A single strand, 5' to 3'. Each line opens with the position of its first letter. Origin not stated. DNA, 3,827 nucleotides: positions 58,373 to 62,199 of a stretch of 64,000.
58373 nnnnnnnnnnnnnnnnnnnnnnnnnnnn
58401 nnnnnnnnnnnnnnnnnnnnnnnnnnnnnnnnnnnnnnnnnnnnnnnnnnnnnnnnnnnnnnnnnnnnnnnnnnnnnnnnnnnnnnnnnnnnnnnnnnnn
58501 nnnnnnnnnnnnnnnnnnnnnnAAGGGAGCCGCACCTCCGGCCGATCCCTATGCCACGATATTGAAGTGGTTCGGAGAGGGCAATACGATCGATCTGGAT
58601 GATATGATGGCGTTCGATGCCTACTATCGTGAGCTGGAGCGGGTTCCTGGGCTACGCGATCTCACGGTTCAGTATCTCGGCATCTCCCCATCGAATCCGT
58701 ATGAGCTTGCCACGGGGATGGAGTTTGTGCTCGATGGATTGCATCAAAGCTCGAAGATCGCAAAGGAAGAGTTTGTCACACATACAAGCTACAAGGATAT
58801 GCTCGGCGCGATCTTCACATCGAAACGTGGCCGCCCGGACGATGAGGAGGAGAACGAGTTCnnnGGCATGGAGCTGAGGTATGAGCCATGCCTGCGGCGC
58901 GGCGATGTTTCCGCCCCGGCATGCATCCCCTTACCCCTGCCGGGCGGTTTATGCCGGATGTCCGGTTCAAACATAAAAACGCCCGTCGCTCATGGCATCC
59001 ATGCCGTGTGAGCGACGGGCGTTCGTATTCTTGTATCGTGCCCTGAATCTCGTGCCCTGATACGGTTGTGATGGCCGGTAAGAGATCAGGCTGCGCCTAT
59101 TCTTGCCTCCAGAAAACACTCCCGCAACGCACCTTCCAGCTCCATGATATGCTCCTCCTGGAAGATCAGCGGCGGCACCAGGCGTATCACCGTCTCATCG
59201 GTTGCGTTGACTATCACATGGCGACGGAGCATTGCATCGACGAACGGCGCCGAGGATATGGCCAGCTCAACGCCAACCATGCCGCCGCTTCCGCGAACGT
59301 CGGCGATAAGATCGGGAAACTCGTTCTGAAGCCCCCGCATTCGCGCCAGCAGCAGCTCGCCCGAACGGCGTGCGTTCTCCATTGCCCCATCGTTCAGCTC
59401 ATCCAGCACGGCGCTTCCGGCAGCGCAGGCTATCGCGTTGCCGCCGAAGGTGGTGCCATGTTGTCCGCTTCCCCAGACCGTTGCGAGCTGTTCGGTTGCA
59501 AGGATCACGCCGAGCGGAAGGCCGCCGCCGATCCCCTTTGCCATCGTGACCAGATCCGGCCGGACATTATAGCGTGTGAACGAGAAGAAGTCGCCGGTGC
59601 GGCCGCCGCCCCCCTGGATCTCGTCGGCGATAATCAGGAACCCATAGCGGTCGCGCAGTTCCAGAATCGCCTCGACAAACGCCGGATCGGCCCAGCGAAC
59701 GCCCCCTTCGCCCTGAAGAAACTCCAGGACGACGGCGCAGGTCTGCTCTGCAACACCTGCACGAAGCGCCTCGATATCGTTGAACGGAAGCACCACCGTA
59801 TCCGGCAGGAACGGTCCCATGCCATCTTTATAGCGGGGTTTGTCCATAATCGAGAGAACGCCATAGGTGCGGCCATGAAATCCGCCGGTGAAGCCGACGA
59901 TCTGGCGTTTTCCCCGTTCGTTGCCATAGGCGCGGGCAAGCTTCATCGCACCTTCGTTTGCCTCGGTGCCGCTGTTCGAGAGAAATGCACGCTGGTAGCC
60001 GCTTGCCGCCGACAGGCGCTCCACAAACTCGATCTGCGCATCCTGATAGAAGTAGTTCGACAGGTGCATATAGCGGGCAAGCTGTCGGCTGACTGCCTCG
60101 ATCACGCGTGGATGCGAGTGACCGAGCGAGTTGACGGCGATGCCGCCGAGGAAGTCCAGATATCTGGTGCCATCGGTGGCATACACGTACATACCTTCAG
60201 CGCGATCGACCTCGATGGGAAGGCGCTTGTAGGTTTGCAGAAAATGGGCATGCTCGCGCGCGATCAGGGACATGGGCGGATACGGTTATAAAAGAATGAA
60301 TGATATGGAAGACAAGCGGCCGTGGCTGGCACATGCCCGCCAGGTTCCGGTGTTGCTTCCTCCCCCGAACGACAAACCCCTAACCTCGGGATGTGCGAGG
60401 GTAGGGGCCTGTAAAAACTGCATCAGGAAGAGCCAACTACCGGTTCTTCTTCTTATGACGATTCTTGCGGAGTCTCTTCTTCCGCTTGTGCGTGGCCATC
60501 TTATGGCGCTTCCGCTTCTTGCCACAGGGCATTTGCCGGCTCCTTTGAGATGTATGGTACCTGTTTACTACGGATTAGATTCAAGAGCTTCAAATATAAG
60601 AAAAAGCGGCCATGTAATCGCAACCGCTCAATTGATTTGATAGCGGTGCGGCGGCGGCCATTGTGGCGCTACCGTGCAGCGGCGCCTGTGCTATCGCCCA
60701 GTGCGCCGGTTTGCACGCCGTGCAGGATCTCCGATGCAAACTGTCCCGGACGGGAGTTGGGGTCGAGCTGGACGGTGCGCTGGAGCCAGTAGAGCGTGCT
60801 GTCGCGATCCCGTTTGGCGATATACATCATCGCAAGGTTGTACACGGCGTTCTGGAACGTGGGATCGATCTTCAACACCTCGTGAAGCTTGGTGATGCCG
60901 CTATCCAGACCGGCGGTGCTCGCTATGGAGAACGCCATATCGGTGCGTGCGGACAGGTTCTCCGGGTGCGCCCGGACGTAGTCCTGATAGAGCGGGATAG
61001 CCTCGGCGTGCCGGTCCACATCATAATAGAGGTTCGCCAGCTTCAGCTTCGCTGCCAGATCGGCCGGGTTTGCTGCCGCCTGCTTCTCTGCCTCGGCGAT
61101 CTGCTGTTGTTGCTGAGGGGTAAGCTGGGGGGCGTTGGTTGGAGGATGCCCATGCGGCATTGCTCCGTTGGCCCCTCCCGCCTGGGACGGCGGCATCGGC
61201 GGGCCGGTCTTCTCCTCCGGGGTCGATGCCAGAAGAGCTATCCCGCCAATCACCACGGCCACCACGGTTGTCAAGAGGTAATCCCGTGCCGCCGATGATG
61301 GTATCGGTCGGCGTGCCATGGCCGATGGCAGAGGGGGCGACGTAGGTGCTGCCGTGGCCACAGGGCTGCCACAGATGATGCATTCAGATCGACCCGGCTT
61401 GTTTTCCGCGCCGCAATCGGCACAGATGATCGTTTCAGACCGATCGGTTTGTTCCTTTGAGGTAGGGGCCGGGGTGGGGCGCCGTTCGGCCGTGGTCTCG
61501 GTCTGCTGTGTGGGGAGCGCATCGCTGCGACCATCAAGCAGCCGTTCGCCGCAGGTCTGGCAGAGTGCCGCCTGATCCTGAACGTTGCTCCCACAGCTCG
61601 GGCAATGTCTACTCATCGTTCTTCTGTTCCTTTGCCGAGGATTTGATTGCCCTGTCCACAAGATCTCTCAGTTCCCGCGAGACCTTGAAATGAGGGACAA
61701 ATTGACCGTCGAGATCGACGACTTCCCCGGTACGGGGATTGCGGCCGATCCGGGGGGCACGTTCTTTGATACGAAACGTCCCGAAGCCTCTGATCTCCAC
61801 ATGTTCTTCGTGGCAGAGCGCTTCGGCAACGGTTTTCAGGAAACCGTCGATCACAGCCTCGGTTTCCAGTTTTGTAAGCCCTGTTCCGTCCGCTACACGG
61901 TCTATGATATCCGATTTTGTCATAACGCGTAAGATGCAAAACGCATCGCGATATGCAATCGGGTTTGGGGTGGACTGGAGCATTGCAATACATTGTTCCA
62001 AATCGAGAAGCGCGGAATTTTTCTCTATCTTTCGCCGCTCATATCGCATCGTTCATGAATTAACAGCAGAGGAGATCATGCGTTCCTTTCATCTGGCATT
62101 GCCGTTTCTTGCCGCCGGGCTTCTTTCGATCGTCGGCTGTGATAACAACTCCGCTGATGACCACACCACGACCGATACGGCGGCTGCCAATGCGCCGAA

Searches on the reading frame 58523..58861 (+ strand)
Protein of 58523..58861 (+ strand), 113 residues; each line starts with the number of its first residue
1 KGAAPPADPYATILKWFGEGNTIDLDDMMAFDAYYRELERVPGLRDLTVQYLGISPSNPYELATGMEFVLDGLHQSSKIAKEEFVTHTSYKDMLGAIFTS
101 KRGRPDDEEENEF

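Call 57: predict_structure(alignment_id=A3)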
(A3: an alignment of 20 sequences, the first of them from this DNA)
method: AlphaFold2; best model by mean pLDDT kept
length: 113 residues; sequences in the alignment: 20
mean_pLDDT: 87.1   pTM: 0.75
mean pLDDT of the five models: 87.1, 86.6, 86.4, 85.5, 84.0
residues with pLDDT >= 90: 84; 70-90: 6; 50-70: 15; < 50: 8
segments of 3 or more residues with pLDDT < 50: 103-108
pLDDT, mean of each block of 10 residues (from residue 1): 77 95 97 98 97 96 98 96 95 72 48 50
secondary structure, 60 per line:
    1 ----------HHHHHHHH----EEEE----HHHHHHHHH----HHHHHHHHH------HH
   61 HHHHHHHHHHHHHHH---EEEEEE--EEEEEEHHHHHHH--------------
elements in order: H11-18 E23-26 H31-39 H44-52 H59-75 E79-84 E87-92 H93-99

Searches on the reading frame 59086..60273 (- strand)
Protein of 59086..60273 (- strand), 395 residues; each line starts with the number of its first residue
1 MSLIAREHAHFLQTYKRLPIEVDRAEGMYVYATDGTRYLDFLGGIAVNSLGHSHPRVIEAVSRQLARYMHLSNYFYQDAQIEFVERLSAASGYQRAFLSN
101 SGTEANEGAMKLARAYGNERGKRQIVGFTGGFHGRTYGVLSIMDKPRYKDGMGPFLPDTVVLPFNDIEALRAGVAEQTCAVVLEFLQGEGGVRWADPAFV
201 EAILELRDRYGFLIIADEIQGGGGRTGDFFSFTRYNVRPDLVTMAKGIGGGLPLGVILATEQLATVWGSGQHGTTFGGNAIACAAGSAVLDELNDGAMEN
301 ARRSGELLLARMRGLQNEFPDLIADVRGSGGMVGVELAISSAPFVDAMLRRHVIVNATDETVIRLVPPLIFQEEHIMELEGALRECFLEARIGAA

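Call 11: search_protein_families(library=pfam, proteins=[window:59086-60273:-], max_evalue=0.001)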
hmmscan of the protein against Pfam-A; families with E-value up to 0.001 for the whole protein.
window:59086-60273:- (395 aa): 1 family
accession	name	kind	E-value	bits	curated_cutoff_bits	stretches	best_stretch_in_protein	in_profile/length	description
PF00202.27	Aminotran_3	-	8.8e-103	344.5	30.5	1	15-385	6-401/403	Aminotransferase class-III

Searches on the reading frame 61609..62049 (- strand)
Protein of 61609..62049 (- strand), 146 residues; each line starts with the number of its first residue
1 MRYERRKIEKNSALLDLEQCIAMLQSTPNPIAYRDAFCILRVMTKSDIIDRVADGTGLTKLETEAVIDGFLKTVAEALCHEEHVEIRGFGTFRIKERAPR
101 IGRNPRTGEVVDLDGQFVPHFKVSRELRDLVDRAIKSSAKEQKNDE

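Call 11: search_protein_families(library=pfam, proteins=[window:61609-62049:-], max_evalue=0.001)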
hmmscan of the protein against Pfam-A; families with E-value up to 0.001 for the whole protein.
window:61609-62049:- (146 aa): 2 families
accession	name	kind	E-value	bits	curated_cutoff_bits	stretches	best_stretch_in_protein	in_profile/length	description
PF00216.26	Bac_DNA_binding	-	4.8e-28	97.7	22.4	1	43-131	1-89/90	Bacterial DNA-binding protein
PF18291.6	HU-HIG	-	0.00017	22.1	26.2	1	43-97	32-86/125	HU domain fused to wHTH, Ig, or Glycine-rich motif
